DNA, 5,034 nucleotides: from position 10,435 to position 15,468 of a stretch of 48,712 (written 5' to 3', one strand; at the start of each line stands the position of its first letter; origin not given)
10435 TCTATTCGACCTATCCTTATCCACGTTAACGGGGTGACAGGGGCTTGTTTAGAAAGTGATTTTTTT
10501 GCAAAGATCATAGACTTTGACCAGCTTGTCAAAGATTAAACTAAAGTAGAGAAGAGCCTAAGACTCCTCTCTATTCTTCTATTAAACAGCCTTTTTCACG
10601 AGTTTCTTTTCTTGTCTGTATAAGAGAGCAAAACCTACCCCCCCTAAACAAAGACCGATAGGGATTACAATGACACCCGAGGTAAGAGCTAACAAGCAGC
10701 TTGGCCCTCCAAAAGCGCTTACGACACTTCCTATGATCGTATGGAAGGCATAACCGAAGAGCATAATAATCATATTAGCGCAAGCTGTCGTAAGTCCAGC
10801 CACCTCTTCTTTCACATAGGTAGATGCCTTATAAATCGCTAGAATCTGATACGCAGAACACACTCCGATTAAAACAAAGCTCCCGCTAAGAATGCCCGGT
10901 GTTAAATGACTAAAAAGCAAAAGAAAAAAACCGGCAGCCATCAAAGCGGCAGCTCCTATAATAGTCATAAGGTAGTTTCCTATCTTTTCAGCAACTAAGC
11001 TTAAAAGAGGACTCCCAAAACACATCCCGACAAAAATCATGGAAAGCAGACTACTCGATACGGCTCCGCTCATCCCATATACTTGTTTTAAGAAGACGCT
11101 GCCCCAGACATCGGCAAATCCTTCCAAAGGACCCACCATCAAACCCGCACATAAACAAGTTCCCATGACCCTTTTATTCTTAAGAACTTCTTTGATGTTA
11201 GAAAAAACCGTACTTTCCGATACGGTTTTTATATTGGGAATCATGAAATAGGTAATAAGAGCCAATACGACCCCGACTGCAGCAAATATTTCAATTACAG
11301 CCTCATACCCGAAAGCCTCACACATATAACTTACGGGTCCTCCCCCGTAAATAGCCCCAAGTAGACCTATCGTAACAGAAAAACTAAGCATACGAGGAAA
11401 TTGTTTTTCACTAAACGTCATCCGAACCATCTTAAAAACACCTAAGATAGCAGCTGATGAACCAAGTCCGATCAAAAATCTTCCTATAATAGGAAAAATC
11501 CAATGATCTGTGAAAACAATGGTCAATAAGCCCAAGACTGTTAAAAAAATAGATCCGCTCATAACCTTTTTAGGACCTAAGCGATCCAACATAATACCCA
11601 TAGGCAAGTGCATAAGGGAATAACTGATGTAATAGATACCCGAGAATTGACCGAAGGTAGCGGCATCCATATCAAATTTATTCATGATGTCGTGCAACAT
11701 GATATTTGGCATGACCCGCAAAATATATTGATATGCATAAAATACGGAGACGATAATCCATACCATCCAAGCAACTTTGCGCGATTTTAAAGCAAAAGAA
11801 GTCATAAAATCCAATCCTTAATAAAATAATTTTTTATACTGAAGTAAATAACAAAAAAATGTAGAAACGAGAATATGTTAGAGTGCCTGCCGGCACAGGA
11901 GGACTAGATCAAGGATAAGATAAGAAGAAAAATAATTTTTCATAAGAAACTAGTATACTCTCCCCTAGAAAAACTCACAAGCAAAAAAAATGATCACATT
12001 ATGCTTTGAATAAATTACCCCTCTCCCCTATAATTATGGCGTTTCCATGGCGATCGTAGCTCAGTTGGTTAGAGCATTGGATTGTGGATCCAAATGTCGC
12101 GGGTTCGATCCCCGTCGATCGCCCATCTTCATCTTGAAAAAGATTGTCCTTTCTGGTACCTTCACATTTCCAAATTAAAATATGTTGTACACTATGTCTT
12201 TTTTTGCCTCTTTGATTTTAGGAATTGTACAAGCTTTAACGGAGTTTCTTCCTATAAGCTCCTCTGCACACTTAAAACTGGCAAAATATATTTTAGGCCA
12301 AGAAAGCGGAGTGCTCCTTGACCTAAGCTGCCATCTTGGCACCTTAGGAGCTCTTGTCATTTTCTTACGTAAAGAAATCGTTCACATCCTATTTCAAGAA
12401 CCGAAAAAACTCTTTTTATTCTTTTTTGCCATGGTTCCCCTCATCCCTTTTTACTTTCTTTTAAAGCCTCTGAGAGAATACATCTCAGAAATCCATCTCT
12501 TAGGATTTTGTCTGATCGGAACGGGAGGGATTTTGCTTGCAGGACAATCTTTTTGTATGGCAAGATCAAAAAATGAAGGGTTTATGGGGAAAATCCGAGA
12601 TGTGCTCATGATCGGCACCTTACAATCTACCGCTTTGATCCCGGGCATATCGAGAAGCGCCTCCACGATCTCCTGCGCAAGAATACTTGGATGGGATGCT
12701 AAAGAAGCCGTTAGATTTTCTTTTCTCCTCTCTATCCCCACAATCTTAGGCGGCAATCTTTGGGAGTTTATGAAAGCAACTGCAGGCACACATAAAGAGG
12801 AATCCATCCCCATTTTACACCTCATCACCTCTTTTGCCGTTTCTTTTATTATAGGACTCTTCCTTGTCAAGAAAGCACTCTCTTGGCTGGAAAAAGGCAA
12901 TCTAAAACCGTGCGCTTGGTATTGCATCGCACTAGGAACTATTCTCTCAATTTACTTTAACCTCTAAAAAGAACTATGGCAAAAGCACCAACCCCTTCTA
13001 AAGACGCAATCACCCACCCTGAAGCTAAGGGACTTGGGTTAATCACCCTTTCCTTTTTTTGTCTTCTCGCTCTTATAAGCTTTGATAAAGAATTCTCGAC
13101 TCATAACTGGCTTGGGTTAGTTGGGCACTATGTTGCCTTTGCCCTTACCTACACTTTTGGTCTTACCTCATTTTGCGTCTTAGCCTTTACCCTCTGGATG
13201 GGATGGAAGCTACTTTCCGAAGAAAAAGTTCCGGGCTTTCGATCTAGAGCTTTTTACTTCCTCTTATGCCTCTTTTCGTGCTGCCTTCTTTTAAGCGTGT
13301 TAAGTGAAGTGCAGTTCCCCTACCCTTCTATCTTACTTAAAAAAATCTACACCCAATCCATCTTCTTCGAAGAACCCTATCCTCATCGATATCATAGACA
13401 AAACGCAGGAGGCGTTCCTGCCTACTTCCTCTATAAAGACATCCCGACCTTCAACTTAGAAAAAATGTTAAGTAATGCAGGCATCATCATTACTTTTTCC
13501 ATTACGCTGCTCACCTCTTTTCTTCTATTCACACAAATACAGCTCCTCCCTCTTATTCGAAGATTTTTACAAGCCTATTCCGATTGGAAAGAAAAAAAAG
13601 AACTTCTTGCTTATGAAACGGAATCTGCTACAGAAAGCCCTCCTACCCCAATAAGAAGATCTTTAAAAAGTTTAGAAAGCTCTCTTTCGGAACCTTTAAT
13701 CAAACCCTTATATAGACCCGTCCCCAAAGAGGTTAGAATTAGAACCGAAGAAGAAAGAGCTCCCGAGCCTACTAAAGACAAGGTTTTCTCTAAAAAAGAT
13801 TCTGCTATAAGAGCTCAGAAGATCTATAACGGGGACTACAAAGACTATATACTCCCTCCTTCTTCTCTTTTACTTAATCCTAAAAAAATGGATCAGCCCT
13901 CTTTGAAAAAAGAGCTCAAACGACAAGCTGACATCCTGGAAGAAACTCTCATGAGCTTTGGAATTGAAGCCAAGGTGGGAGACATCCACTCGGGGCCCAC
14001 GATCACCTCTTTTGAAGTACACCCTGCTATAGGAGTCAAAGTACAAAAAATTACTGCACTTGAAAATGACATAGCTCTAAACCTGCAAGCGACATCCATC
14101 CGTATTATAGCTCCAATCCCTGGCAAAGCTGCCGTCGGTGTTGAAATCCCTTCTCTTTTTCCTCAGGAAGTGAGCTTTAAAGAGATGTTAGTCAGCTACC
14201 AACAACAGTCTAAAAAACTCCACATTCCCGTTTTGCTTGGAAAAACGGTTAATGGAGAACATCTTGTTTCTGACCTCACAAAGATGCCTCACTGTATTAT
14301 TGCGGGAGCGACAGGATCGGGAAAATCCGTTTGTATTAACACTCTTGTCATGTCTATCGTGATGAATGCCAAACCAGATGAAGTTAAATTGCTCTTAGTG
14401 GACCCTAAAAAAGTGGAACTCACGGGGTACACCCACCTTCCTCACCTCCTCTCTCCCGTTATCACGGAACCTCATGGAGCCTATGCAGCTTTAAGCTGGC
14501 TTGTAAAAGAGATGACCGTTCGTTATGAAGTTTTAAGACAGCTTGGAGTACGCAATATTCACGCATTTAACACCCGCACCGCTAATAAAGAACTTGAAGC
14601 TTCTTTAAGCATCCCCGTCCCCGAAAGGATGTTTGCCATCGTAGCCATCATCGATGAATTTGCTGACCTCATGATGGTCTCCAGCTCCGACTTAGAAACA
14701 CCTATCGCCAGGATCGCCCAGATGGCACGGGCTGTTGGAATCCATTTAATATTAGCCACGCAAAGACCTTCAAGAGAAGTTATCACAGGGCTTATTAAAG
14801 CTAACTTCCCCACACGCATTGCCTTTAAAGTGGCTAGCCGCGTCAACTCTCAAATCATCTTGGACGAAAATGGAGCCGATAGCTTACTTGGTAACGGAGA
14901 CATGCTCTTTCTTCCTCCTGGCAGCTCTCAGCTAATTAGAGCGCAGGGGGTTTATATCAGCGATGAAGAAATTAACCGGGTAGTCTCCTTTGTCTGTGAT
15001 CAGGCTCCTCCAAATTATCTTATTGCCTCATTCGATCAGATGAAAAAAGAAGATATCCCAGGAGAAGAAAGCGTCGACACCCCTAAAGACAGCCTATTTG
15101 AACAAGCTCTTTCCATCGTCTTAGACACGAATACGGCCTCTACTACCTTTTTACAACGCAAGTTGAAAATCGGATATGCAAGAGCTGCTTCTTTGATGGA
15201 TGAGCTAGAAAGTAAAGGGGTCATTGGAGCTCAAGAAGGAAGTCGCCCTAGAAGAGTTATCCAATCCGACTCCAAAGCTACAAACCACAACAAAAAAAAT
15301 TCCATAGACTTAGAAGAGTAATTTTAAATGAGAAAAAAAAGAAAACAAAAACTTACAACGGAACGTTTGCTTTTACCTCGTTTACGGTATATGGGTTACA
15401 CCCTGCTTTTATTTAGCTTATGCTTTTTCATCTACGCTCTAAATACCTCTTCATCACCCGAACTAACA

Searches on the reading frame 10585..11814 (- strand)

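Call 50: search_protein_families(library=pfam, proteins=[window:10585-11814:-], max_evalue=0.00001)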
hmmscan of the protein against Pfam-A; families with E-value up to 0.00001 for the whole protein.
window:10585-11814:- (410 aa): 1 family
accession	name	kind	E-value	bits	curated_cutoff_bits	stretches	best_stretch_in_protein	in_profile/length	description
PF07690.21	MFS_1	-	3.1e-36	125.4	33.4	1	27-352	6-341/347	Major Facilitator Superfamily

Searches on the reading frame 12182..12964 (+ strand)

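Call 50: search_protein_families(library=pfam, proteins=[window:12182-12964:+], max_evalue=0.00001)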
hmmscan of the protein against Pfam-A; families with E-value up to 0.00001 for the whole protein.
window:12182-12964:+ (261 aa): 1 family
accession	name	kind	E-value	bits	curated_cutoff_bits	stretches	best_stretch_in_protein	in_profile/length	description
PF02673.24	BacA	-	2.1e-57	195.2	33.4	1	11-254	2-257/257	Bacitracin resistance protein BacA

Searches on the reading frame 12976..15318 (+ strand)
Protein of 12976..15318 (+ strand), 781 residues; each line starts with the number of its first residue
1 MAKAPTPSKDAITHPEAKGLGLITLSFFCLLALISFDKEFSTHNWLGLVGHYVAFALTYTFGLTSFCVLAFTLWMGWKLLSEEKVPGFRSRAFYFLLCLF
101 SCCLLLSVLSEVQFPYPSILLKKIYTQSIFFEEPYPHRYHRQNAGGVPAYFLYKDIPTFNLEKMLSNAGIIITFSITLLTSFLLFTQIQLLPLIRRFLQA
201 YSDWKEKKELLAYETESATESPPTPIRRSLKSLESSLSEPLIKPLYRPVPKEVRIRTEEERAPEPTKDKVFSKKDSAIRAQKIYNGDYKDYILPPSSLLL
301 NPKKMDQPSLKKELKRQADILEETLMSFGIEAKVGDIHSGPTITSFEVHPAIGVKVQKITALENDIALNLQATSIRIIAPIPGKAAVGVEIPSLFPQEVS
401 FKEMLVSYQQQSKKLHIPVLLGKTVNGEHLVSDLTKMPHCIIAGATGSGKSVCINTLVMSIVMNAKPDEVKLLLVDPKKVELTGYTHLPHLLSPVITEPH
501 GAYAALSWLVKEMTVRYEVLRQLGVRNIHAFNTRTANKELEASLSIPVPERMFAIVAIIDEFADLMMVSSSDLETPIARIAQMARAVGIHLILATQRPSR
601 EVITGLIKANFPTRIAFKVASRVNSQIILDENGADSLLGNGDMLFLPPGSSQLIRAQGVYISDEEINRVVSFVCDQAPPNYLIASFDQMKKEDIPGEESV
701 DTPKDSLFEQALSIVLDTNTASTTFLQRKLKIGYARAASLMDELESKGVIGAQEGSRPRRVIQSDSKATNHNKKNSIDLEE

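Call 50: search_protein_families(library=pfam, proteins=[window:12976-15318:+], max_evalue=0.00001)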
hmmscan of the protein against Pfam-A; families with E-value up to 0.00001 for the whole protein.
window:12976-15318:+ (781 aa): 5 families
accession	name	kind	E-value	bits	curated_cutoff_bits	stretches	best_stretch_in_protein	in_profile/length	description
PF01580.24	FtsK_SpoIIIE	-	1.6e-62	211.2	24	1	403-599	4-220/221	FtsK/SpoIIIE family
PF17854.6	FtsK_alpha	-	3.1e-33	114.4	22.9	1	293-393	1-101/101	FtsK alpha domain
PF09397.16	FtsK_gamma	-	5.6e-25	87.3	30.6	1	704-762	3-61/63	Ftsk gamma domain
PF13491.11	FtsK_4TM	-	4.2e-12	46.5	23.1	1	16-109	6-110/171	4TM region of DNA translocase FtsK/SpoIIIE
PF12846.13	AAA_10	-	3e-06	27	27.5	1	434-479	18-59/362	AAA-like domain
